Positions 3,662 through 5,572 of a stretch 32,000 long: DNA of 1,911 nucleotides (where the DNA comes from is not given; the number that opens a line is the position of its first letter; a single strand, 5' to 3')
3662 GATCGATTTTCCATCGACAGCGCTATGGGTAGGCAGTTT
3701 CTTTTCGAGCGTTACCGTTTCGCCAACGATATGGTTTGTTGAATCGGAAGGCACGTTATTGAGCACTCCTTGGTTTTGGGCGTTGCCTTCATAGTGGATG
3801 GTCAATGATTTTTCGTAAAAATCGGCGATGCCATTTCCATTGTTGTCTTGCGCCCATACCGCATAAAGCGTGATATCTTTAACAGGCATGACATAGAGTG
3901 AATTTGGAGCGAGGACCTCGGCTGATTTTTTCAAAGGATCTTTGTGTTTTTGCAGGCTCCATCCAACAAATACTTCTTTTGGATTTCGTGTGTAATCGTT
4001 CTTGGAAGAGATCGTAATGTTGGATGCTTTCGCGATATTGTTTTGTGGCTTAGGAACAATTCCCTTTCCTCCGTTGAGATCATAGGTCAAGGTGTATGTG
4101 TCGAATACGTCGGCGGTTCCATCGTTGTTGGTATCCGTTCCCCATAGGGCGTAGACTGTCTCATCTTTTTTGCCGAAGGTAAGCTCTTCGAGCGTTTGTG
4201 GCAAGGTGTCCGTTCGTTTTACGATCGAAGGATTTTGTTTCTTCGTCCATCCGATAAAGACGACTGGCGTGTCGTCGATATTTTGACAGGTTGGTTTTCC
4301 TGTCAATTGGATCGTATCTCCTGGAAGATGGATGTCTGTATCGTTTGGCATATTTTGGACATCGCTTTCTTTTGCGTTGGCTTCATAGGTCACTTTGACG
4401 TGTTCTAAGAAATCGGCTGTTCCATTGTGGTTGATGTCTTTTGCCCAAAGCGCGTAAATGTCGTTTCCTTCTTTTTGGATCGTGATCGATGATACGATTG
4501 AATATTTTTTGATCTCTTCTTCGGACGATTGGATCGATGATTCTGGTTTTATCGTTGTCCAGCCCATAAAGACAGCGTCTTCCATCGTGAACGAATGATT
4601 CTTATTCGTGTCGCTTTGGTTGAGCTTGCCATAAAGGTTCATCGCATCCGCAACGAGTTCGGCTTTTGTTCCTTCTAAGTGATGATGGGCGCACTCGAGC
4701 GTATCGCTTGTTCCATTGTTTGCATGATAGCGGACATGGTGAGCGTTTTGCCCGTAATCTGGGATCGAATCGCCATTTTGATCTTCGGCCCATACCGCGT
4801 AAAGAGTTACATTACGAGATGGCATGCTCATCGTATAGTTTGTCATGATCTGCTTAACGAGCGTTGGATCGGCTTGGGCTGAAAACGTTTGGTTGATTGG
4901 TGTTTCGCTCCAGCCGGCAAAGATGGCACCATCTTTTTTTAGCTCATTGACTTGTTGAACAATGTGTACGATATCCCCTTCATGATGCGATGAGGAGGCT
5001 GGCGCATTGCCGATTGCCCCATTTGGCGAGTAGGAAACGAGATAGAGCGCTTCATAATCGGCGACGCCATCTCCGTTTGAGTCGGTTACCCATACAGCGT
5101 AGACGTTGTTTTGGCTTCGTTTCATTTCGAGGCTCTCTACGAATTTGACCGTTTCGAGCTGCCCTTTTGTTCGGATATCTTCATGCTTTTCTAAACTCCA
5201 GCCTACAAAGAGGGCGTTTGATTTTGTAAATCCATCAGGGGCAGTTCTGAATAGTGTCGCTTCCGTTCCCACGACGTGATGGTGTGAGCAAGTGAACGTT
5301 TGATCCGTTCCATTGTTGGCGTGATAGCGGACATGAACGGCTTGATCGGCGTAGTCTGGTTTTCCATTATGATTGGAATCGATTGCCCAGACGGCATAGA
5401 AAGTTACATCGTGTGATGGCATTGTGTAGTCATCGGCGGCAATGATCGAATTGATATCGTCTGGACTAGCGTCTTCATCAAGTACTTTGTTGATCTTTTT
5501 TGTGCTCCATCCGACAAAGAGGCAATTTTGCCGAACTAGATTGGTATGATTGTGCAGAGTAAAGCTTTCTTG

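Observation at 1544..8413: Seven variant modules carry a conserved His/Cys cluster (vHvxYH(A/S)N ... C-x-H-H-H): candidate metal sites in a surface repeat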

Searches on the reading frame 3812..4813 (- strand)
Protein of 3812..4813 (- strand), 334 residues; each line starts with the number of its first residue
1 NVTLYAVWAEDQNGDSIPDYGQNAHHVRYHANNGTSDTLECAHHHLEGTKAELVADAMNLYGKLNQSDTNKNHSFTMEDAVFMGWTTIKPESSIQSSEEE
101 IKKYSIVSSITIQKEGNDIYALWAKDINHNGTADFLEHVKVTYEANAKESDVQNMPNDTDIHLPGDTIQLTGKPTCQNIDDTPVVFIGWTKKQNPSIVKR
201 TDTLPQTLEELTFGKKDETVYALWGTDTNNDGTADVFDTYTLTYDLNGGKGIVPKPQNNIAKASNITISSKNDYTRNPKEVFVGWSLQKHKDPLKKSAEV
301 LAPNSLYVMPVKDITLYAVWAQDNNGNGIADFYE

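Call 69: predict_structure(alignment_id=A5)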
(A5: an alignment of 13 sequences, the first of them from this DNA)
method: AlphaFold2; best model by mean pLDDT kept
length: 334 residues; sequences in the alignment: 13
mean_pLDDT: 90.2   pTM: 0.68
mean pLDDT of the five models: 90.2, 89.4, 88.1, 87.7, 62.0
residues with pLDDT >= 90: 237; 70-90: 87; 50-70: 10; < 50: 0
segments of 3 or more residues with pLDDT < 50: none
pLDDT, mean of each block of 10 residues (from residue 1): 75 71 81 88 85 90 84 93 96 91 94 91 93 91 86 91 92 92 95 91 93 94 95 94 95 94 93 89 94 88 93 95 92 89
secondary structure, 60 per line:
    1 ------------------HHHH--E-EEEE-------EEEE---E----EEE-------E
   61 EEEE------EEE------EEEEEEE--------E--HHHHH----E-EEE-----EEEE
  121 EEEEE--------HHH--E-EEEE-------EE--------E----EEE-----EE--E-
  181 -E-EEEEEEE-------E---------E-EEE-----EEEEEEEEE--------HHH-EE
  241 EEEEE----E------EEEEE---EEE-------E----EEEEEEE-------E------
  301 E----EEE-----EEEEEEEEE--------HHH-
elements in order: H19-22 E27-30 E38-41 E50-52 E60-64 E71-73 E80-86 H98-102 E109-111 E117-125 E141-144 E167-169 E184-190 E210-212 E218-226 E239-245 E257-261 E265-267 E280-286 E306-308 E314-322
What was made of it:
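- Class-B modules show the same isolated-bridge geometry with a lone His(+4) (call 69).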

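Call 77: fold_search(model_id=the predicted structure, library=pdb)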
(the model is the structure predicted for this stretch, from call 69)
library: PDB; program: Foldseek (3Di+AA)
matches with E <= 10: 76; with E <= 0.001: 1
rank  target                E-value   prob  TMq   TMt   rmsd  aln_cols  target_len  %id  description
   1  7avh                  1.5e-04  1.00  0.18  0.33  10.9       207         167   11  Streptococcal High Identity Repeats in Tandem (SHIRT) domains 3-4 from cell surface protein SGO_0707 (released 2021-06-09)
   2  9qr4_A                2.0e-03  0.97  0.18  0.17  11.2       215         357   15  InlB392_T336Y: T336Y variant of Listeria monocytogenes InlB (internalin B) residues 36-392 (released 2025-12-03)
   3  7pv9_A                6.1e-03  0.91  0.18  0.17  11.3       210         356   16  Listeria monocytogene InlB (internalin B) residues 36-392 (internalin domain and B-repeat) (released 2022-01-26)
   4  9qr5                  6.4e-03  0.98  0.19  0.18  11.8       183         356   16  InlB392_V333E: V333E variant of Listeria monocytogenes InlB (internalin B) residues 36-392 (released 2025-11-26)
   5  7nms                  8.0e-03  0.94  0.18  0.17  12.3       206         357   16  InlB392_T332E: T332E variant of Listeria monocytogenes InlB (internalin B) residues 36-392 (released 2022-01-26)
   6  9qr4_C                9.4e-03  0.75  0.15  0.14  11.6       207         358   15  InlB392_T336Y: T336Y variant of Listeria monocytogenes InlB (internalin B) residues 36-392 (released 2025-12-03)
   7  7yl4_A                7.3e-02  0.25  0.21  0.16  16.6       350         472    9  Cell surface protein YwfG protein (apo form) (released 2023-06-07)
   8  2y5p_D                8.6e-02  0.99  0.18  0.68   4.2        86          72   26  B-repeat of Listeria monocytogenes InlB (internalin B) (released 2011-02-23)
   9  7yl4_B                1.2e-01  0.18  0.15  0.13  14.7       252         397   10  Cell surface protein YwfG protein (apo form) (released 2023-06-07)
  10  7yl6_B                1.5e-01  0.21  0.16  0.14  14.1       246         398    8  Cell surface protein YwfG protein complexed with alpha-1,2-mannobiose (released 2023-06-07)
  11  2y5p_A                1.9e-01  0.99  0.18  0.71   3.7        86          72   24  B-repeat of Listeria monocytogenes InlB (internalin B) (released 2011-02-23)
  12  4m00_A                2.0e-01  0.09  0.16  0.12  14.8       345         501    7  Crystal structure of the ligand binding region of staphylococcal adhesion SraP (released 2014-06-18)
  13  2y5p_C                3.0e-01  0.97  0.18  0.69   3.6        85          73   25  B-repeat of Listeria monocytogenes InlB (internalin B) (released 2011-02-23)
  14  7yl5_B                3.6e-01  0.15  0.16  0.14  14.8       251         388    7  Cell surface protein YwfG protein complexed with mannose (released 2023-06-07)
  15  7w7i_A                5.9e-01  0.03  0.13  0.13  25.4       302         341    7  Crystal Structure of shaft pilin PitB from pilus islet-2 of Streptococcus oralis (released 2022-06-01)
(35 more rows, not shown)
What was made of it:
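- On Flg_new / Listeria-Bacteroides (InlB B-) repeat: For the three-module model, 2y5p chains give TM(target) 0.68-0.71, rmsd 3.6-4.2 A and probability 0.97-0.99 (call 77).
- Closest known: Listeria-Bacteroides repeat / InlB B-repeat. Same: The three-module AlphaFold2 model matches 2y5p with TM(target) 0.68-0.71, rmsd 3.6-4.2 A and probability 0.97-0.99 (call 77).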

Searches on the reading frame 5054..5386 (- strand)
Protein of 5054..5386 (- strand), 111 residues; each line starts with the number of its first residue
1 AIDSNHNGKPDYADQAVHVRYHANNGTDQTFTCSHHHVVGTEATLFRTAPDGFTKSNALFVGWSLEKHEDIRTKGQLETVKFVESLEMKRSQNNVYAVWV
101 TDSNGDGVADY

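Call 7: search_protein_families(library=pfam, proteins=[window:5054-5386:-], max_evalue=1)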
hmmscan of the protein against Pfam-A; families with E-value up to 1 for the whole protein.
seq(111 aa): 2 families
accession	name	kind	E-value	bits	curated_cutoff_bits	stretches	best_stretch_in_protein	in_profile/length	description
PF09479.16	Flg_new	-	0.0042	17.6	27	1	19-68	3-43/65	Listeria-Bacteroides repeat domain (List_Bact_rpt)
PF13517.12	FG-GAP_3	-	0.055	14.5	26.9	0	82-110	31-58/61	FG-GAP-like repeat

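Call 43: search_protein_families(library=ncbifam, proteins=[window:5054-5386:-], max_evalue=0.01)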
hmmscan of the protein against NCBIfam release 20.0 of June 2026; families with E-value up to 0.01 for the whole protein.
seq(111 aa): 0 families

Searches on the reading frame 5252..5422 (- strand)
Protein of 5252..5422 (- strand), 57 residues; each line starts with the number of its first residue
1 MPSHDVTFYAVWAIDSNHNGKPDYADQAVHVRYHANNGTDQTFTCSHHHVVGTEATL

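Call 31: find_related_loci(query=A3, collection=genome_contigs, flank=3000)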
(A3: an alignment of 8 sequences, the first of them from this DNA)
Query A3 (57 aa) in genome_contigs; peptide patterns used: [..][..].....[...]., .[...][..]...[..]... (x = any residue, [..] = any of these).
99 stretches matched a pattern; 68 encode a relative of the query (tblastn E <= 1e-3); 66 distinct loci.
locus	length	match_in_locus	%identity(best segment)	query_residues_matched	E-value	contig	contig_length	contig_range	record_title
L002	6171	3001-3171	67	1-57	1e-24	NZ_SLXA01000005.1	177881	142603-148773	Frisingicoccus caecimuris strain DSM 28559 Ga0310541_105, whole genome shotgun sequence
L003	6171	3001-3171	67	1-57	4e-24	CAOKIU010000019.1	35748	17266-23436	MAG TPA_asm: uncultured Christensenella sp. isolate SRR17684619_bin.76_metawrap_v1.3_MAG genome assembly, contig: NODE.1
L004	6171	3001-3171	68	1-57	6e-24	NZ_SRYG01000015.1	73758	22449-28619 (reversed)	Dubosiella muris strain NM09_H32 NODE_15_length_73758_cov_1270.715195, whole genome shotgun sequence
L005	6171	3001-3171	61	1-57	2e-22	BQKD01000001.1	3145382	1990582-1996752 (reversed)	Erysipelotrichaceae bacterium OPF54 DNA, sequence1, whole genome shotgun sequence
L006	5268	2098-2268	61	1-57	3e-22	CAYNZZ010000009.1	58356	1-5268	MAG TPA_asm: uncultured Erysipelotrichaceae bacterium isolate SRP287540_co1_245 genome assembly, contig: NODE_454_length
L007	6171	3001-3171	61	1-57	1e-21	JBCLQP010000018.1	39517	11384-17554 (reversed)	Erysipelotrichaceae bacterium 51-3 voucher GPTB0111 scaffold18, whole genome shotgun sequence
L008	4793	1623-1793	61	1-57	3e-21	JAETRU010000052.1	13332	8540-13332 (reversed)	MAG: Eubacterium sp. isolate S30_Bin6 scaffold_3570, whole genome shotgun sequence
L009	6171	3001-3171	61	1-57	4e-21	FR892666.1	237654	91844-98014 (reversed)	Dorea sp. CAG:317 genomic scaffold, scf52, whole genome shotgun sequence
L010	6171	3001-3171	60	1-57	6e-21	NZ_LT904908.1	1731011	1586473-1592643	Collinsella provencensis strain Marseille-P3740, whole genome shotgun sequence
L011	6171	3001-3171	60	1-57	5e-21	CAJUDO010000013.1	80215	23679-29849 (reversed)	MAG TPA_asm: uncultured Peptococcaceae bacterium isolate MGBC129548 genome assembly, contig: MGBC129548.13, whole genome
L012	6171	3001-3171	60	1-57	1e-20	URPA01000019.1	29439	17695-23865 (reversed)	uncultured Clostridiales bacterium isolate UMGS1206 genome assembly, contig: NODE_879_length_29439_cov_10.926695, whole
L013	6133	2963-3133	60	1-57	3e-20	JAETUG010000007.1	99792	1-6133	MAG: Bacillota bacterium isolate S7_Bin4 scaffold_242_2, whole genome shotgun sequence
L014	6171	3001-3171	60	1-57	4e-20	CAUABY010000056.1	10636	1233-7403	MAG TPA_asm: uncultured Eubacteriales bacterium isolate ERR9762711_bin.29_MetaWRAP_v1.3_MAG genome assembly, contig: ERZ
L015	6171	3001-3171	60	1-57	2e-19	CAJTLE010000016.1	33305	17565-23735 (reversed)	MAG TPA_asm: uncultured Allobaculum sp. isolate MGBC100415 genome assembly, contig: MGBC100415.16, whole genome shotgun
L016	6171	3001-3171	58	1-57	6e-19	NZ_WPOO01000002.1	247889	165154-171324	Adlercreutzia rubneri strain ResAG-91 ResAG91_contig_002, whole genome shotgun sequence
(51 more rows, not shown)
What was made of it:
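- Tried and rejected: It was redone with an 8-row alignment (call 31).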
